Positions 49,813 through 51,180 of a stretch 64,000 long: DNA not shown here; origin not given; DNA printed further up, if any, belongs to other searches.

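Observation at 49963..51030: Unknown P-loop protein hard-wired into an arginine operon that lacks argA/argJ and argE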

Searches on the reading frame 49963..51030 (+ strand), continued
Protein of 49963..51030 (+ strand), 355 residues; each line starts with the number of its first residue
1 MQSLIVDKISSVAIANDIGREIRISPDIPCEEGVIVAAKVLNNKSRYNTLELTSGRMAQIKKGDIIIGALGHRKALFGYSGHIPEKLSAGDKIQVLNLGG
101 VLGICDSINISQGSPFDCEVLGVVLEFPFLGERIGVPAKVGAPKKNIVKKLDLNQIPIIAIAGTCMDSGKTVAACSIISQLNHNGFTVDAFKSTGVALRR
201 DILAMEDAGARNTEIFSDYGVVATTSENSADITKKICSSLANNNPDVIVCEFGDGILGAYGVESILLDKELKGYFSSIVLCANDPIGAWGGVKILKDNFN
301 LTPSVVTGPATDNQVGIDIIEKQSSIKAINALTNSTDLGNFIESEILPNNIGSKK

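Call 29: list_cluster_members(proteins=[P0129, P0150, P0193, P0257, P0191, P0188, P0166, P0182, P0206, P0214])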
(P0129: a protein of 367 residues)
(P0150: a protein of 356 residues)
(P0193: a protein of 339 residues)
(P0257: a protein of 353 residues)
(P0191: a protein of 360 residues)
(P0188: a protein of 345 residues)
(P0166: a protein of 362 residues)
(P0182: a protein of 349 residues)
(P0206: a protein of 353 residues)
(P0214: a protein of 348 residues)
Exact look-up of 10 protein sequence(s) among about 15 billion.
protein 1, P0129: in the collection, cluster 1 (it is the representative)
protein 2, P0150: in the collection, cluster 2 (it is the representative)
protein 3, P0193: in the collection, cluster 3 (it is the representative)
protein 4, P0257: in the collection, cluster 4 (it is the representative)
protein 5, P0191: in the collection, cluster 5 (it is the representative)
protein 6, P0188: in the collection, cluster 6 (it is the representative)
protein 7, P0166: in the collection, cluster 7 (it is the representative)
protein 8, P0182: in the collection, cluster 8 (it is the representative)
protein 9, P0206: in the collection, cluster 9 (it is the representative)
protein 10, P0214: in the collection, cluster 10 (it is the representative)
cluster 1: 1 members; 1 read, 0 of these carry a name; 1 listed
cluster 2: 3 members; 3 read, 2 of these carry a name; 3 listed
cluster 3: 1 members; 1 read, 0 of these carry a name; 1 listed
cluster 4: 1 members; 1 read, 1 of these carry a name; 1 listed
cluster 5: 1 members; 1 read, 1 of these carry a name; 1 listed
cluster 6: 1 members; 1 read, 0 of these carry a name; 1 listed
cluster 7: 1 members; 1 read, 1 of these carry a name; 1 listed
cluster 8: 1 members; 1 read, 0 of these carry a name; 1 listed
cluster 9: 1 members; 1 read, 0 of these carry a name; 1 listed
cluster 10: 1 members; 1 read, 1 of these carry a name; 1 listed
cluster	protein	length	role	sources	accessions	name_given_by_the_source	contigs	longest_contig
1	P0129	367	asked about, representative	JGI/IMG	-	-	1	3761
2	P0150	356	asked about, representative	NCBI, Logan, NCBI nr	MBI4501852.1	MAG: hypothetical protein HY700_11900 [Gemmatimonadetes bacterium] | hypothetical protein [Gemmatimonadota bacterium]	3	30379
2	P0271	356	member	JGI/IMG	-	hypothetical protein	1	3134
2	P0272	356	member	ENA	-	-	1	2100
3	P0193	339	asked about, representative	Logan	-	-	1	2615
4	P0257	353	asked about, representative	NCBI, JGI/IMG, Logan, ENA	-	hypothetical protein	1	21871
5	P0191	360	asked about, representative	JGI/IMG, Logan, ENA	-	hypothetical protein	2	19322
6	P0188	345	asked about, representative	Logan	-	-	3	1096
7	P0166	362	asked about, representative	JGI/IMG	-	hypothetical protein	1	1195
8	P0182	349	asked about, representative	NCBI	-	-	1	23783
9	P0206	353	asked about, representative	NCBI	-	-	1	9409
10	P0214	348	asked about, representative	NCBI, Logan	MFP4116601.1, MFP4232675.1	MAG: hypothetical protein ACLFQ8_00435 [Candidatus Aenigmatarchaeota archaeon]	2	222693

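Call 30: find_encoding_contigs(protein=P0150, flank=8000, max_places=1)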
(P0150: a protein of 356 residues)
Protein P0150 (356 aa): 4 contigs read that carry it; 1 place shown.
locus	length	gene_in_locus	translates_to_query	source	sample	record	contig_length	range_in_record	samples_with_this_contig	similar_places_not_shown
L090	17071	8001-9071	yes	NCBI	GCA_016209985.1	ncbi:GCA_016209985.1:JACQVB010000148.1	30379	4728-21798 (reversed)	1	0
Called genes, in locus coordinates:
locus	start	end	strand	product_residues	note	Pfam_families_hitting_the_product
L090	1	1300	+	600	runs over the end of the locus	PF00664:ABC_membrane, PF00005:ABC_tran, PF09818:ABC_ATPase (faint), PF13191:AAA_16 (weak), PF02463:SMC_N (weak)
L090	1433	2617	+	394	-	PF00266:Aminotran_5, PF22580:KYNU_C (weak)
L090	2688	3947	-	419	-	PF00579:tRNA-synt_1b, PF22421:SYY_C-terminal (weak)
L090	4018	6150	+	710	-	PF00912:Transgly, PF00905:Transpeptidase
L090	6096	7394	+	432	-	PF01979:Amidohydro_1, PF07969:Amidohydro_3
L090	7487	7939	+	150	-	PF01316:Arg_repressor, PF02863:Arg_repressor_C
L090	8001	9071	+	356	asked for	-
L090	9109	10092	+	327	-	PF01118:Semialdhyde_dh, PF22698:Semialdhyde_dhC_1, PF02774:Semialdhyde_dhC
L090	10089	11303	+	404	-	PF00202:Aminotran_3, PF00155:Aminotran_1_2 (weak)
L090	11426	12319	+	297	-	PF00696:AA_kinase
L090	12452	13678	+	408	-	PF00764:Arginosuc_synth, PF20979:Arginosuc_syn_C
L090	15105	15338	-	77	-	-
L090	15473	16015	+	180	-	PF01844:HNH, PF14279:HNH_5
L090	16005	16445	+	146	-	PF13798:PCYCGC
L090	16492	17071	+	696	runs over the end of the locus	PF00361:Proton_antipo_M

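Call 31: find_encoding_contigs(protein=P0257, flank=8000, max_places=1)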
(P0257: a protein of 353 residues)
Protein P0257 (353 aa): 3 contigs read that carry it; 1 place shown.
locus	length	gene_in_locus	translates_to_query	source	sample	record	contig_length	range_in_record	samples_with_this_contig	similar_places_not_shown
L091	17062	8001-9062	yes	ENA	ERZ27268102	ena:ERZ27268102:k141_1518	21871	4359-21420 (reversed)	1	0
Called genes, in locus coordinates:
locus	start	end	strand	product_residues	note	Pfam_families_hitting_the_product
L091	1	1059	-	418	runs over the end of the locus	-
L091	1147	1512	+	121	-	-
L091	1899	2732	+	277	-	PF00117:GATase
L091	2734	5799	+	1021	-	PF25596:CPSase_L_D1, PF02786:CPSase_L_D2, PF02787:CPSase_L_D3, PF25596:CPSase_L_D1, PF02222:ATP-grasp (weak), PF02655:ATP-grasp_3, PF02786:CPSase_L_D2, PF07478:Dala_Dala_lig_C (weak), +2 more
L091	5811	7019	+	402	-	PF00764:Arginosuc_synth, PF03054:tRNA_Me_trans (faint), PF06508:QueC (weak), PF20979:Arginosuc_syn_C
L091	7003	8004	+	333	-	PF02729:OTCace_N, PF00185:OTCace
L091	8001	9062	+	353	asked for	-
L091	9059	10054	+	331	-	PF01118:Semialdhyde_dh, PF22698:Semialdhyde_dhC_1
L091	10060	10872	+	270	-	PF00696:AA_kinase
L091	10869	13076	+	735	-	PF24827:AstE_AspA_cat, PF00206:Lyase_1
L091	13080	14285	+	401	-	PF00202:Aminotran_3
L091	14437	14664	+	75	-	-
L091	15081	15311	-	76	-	PF12762:DDE_Tnp_IS1595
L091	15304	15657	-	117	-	-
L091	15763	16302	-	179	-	PF21711:DCTN5, PF25087:GMPPB_C (faint), PF25084:LbH_EIF2B (weak), PF00132:Hexapep (weak), PF14602:Hexapep_2 (weak)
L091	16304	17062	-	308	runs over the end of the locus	PF00696:AA_kinase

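Call 32: find_encoding_contigs(protein=P0191, flank=8000, max_places=1)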
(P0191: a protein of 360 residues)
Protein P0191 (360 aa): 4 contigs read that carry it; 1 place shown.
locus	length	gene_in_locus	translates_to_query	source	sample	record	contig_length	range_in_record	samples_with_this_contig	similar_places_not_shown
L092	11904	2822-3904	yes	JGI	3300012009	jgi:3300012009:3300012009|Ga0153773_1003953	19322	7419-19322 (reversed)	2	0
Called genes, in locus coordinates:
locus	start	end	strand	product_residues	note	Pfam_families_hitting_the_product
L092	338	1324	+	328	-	PF00389:2-Hacid_dh, PF02826:2-Hacid_dh_C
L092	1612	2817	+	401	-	PF00764:Arginosuc_synth, PF03054:tRNA_Me_trans (weak), PF06508:QueC (weak), PF20979:Arginosuc_syn_C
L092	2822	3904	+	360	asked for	-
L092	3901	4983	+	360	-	PF02729:OTCace_N, PF00185:OTCace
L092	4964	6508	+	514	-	PF00206:Lyase_1, PF14698:ASL_C2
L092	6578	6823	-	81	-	-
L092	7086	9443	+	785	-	PF00750:tRNA-synt_1d, PF05746:DALR_1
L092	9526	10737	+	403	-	PF00009:GTP_EFTU, PF03144:GTP_EFTU_D2, PF03143:GTP_EFTU_D3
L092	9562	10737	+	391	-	PF00009:GTP_EFTU, PF03144:GTP_EFTU_D2, PF03143:GTP_EFTU_D3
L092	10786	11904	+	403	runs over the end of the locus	PF00009:GTP_EFTU, PF03144:GTP_EFTU_D2, PF03143:GTP_EFTU_D3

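Call 33: search_solved_structures(query=A2, max_evalue=10, show_alignments=4)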
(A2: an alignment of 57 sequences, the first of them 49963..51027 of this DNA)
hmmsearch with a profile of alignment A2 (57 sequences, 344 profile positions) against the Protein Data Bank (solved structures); distinct sequences matched with E-value up to 10: 23.
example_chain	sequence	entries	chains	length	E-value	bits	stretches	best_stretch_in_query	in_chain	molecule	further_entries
3fgn_A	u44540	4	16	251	0.00061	22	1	145-193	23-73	Dethiobiotin synthetase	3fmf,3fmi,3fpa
1rj9_A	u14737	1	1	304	0.0012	21.1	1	107-181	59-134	Signal Recognition Protein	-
7osv_A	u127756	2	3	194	0.0018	20.5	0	262-294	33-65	DeNovoTIM6-SB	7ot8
2j7p_D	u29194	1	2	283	0.0024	20.1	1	107-181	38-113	CELL DIVISION PROTEIN FTSY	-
2cnw_D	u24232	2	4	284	0.0025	20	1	107-181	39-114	CELL DIVISION PROTEIN FTSY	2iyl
1okk_D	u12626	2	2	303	0.0031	19.7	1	107-181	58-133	CELL DIVISION PROTEIN FTSY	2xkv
2q9a_A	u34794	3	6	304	0.0031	19.7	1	107-181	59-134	Cell division protein ftsY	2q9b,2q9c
6cve_A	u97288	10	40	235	0.0035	19.5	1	149-193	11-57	ATP-dependent dethiobiotin synthetase BioD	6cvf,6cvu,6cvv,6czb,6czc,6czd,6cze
6nka_A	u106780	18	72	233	0.0041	19.3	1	149-193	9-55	ATP-dependent dethiobiotin synthetase BioD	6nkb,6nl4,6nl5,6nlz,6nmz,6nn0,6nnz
4wop_A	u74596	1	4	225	0.01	18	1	149-193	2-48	ATP-dependent dethiobiotin synthetase BioD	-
6z2i_A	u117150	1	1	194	0.012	17.8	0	262-294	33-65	de novo designed TIM barrel DeNovoTIM6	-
5l3r_A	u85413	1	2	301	0.024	16.8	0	216-299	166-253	Signal recognition particle 54 kDa protein, chloroplastic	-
4oyh_A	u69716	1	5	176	0.053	15.7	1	146-203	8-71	Molybdopterin-guanine dinucleotide biosynthesis protein B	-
1dts_A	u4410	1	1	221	0.074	15.2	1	152-184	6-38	DETHIOBIOTIN SYNTHETASE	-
1a82_A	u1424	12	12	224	0.077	15.1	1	152-184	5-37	DETHIOBIOTIN SYNTHETASE | PROTEIN (DETHIOBIOTIN SYNTHETASE) | DETHIOBIOTIN SYNTHASE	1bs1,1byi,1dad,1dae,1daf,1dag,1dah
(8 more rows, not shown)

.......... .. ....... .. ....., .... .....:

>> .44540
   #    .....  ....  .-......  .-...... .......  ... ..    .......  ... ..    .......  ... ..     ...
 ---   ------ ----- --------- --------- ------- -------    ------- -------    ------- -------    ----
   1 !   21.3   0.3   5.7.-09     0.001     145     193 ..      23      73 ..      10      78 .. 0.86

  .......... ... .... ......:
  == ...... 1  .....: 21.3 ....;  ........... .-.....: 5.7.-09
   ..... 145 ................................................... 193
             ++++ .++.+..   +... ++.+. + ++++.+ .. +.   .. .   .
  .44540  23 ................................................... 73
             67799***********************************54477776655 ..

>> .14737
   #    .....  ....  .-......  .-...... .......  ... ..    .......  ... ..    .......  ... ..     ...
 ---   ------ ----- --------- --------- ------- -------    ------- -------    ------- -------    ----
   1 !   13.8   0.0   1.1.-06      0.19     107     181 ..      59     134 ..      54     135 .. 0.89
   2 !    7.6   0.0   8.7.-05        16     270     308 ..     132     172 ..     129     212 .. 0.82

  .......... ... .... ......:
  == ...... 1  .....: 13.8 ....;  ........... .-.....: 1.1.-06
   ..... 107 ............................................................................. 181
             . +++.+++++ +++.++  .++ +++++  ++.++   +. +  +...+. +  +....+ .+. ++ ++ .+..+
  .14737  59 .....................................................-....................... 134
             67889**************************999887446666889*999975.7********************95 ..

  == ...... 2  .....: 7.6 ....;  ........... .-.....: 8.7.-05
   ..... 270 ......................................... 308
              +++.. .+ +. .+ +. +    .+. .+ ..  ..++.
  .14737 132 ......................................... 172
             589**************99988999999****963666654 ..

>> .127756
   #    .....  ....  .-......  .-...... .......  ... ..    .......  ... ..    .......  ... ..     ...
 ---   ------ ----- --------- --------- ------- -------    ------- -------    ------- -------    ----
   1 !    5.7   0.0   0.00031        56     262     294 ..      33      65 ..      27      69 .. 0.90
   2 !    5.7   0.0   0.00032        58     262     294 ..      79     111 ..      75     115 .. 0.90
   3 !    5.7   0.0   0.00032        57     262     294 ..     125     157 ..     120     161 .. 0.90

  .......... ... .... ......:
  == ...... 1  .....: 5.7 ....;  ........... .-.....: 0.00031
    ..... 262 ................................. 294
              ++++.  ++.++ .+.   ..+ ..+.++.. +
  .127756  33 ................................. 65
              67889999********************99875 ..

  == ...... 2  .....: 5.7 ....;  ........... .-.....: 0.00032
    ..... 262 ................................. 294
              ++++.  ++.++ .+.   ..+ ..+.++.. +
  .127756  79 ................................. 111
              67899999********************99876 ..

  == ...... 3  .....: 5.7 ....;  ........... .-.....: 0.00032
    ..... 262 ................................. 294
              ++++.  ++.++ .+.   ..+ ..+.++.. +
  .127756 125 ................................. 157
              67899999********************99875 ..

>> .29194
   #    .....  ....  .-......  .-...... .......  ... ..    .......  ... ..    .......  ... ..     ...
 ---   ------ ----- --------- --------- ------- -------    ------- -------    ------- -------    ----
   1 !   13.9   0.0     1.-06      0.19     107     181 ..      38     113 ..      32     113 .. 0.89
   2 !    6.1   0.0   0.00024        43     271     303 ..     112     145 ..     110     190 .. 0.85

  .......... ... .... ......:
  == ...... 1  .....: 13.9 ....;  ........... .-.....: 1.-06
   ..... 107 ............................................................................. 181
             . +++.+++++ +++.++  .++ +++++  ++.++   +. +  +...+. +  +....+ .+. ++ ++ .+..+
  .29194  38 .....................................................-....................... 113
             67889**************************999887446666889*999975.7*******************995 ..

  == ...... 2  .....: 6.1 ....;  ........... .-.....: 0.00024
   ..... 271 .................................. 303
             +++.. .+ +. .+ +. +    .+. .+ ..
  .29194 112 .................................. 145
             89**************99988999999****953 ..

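Call 35: search_protein_families(library=pfam, alignment_id=A2, max_evalue=0.1)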
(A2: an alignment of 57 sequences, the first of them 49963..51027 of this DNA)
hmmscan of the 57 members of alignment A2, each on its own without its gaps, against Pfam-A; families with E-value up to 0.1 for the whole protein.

A. member 1, window:49963-51027:+ (355 aa): 2 families
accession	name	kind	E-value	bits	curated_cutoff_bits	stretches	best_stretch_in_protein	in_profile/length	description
PF03205.20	MobB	-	0.0011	19.3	26.6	1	158-251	1-97/133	Molybdopterin guanine dinucleotide synthesis protein B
PF01656.29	CbiA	-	0.039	14.4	25.4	1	159-192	1-34/125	CobQ/CobB/MinD/ParA nucleotide binding domain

B. families by the number of members that match (of 57 scanned): 21 families
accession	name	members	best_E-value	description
PF01656.29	CbiA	32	3.4e-06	CobQ/CobB/MinD/ParA nucleotide binding domain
PF03205.20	MobB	31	6.4e-06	Molybdopterin guanine dinucleotide synthesis protein B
PF07755.17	DUF1611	28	1.3e-05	Domain of unknown function (DUF1611_C) P-loop domain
PF13500.12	AAA_26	9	0.00018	AAA domain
PF03266.21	NTPase_1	2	0.012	NTPase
PF20720.3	nSTAND3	2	0.029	Novel STAND NTPase 3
PF02606.20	LpxK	2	0.05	Tetraacyldisaccharide-1-P 4'-kinase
PF13604.12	AAA_30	1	8.3e-05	AAA domain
PF02492.25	cobW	1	0.0013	CobW/HypB/UreG, nucleotide-binding domain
PF13245.12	AAA_19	1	0.0034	AAA domain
PF20688.2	GREB1_2nd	1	0.011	GREB1, second domain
PF03308.22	MeaB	1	0.011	Methylmalonyl Co-A mutase-associated GTPase MeaB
PF25199.1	nSTAND_NTPase5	1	0.012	Novel STAND NTPase 5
PF09619.16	YscW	1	0.018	Type III secretion system lipoprotein chaperone (YscW)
PF00004.35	AAA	1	0.037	ATPase family associated with various cellular activities (AAA)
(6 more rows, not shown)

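Call 52: predict_structure(alignment_id=A3)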
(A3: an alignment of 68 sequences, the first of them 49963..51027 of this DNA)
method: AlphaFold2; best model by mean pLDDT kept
length: 355 residues; sequences in the alignment: 68
mean_pLDDT: 95.4   pTM: 0.92
mean pLDDT of the five models: 95.4, 95.4, 95.1, 95.0, 94.9
residues with pLDDT >= 90: 329; 70-90: 13; 50-70: 11; < 50: 2
segments of 3 or more residues with pLDDT < 50: none
pLDDT, mean of each block of 10 residues (from residue 1): 97 95 98 98 97 97 99 95 98 98 98 97 94 91 73 96 97 98 98 97 98 96 97 96 97 97 98 98 98 98 99 99 98 98 84 50
secondary structure, 60 per line:
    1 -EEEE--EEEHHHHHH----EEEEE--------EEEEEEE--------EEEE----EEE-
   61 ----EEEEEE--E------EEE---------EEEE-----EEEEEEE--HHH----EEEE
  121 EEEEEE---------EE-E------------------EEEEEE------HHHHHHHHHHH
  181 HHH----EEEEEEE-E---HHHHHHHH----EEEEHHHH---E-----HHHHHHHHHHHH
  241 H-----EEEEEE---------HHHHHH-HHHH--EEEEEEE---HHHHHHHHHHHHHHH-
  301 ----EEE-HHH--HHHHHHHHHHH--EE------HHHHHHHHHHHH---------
elements in order: E2-5 E8-10 H11-16 E21-25 E34-40 E49-52 E57-59 E65-70 E80-82 E92-95 E101-107 E117-126 E158-163 H170-183 E188-194 H200-207 E212-215 H216-219 H229-241 E247-252 H262-267 H269-272 E275-281 H285-299 E305-307 H314-324 H335-346
